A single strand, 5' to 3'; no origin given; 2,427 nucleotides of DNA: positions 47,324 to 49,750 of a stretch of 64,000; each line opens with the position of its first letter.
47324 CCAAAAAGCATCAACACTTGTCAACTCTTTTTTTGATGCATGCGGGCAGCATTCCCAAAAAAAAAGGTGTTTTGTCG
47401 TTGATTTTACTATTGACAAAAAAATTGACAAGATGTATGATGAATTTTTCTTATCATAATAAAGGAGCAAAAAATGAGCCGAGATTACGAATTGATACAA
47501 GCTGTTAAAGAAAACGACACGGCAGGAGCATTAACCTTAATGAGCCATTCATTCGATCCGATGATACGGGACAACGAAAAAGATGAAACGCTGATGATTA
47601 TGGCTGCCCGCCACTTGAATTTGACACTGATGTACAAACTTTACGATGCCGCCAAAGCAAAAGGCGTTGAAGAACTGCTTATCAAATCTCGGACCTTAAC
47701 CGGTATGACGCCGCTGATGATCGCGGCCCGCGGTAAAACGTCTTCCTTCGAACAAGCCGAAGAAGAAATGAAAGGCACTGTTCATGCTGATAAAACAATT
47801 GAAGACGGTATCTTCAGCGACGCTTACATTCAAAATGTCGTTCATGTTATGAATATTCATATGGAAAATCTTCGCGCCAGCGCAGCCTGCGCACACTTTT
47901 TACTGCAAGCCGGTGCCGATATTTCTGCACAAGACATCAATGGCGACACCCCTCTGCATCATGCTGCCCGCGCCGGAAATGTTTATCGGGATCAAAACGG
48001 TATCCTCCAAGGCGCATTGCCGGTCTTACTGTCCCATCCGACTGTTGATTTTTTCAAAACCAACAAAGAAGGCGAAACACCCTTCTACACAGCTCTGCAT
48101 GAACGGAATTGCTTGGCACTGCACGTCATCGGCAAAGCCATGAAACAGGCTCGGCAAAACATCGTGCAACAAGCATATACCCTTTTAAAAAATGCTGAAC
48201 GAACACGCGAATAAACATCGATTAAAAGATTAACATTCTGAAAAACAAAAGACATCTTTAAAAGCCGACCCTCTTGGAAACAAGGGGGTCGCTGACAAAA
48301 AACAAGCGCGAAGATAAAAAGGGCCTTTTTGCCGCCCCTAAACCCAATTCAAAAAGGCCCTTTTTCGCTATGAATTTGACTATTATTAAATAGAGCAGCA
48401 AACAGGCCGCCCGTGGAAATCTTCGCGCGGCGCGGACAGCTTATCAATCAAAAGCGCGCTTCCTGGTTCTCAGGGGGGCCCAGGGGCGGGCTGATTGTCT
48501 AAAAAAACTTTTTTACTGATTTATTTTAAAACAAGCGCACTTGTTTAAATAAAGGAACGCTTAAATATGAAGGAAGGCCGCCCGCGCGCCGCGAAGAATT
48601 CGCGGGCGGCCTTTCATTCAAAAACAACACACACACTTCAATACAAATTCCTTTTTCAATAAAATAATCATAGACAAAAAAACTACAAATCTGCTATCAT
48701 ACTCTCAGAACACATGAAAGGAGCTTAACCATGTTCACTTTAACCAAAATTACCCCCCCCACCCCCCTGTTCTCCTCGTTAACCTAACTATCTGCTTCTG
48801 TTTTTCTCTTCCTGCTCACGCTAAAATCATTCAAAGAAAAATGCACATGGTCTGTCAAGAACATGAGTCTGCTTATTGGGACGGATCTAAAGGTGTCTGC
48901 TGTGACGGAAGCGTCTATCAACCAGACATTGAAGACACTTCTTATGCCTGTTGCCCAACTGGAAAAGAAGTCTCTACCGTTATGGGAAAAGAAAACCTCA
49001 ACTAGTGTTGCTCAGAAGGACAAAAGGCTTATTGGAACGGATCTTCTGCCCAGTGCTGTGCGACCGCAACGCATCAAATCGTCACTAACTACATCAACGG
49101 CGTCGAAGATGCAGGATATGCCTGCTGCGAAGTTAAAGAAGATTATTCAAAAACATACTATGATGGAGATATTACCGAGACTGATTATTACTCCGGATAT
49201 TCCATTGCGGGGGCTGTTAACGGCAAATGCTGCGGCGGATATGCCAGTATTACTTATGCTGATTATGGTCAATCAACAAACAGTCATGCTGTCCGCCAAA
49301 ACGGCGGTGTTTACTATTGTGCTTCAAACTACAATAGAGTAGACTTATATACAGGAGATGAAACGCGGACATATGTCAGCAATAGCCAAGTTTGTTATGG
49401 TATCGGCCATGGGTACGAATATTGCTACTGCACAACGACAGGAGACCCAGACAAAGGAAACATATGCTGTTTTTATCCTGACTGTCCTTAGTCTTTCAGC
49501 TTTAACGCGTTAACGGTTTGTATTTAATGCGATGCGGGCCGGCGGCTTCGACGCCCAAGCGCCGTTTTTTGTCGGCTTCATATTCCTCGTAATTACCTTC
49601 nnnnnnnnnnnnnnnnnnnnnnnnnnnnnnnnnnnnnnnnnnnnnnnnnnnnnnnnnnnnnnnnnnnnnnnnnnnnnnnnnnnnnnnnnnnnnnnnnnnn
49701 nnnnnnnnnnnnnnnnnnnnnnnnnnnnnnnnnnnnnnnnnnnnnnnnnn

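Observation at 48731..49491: Poly-C contingency tract gating a signal-peptide/cysteine-rich ORF that also carries an in-frame amber codon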

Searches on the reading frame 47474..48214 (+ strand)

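Call 7: search_protein_families(library=pfam, proteins=[window:47474-48214:+], max_evalue=0.1)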
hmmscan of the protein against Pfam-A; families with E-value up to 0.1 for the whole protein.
window:47474-48214:+ (246 aa): 5 families
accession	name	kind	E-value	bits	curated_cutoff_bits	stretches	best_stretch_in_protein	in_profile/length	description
PF13637.12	Ank_4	-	3.9e-17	62.4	22.7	1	139-170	12-43/50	Ankyrin repeats (many copies)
PF12796.13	Ank_2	-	9.3e-13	49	27.3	2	138-211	11-71/90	Ankyrin repeats (3 copies)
PF00023.36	Ank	-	6.6e-10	39.2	21.1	1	156-170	1-15/33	Ankyrin repeat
PF13857.12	Ank_5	-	1e-06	29.4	27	1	143-169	1-28/56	Ankyrin repeats (many copies)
PF13606.12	Ank_3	-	1.3e-06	28.6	22.3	0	156-170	1-15/30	Ankyrin repeat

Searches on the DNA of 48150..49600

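Call 76: search_rna_families(source=window, start=48150, end=49600, threshold=evalue, max_evalue=1)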
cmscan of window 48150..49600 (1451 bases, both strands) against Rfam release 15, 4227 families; matches with E-value up to 1: 1.
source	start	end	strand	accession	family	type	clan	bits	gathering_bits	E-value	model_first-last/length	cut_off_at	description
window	48561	48621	-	RF04294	mir-3578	Gene; miRNA;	CL00149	22.6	78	0.28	1-82/82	no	mir-3578 microRNA precursor family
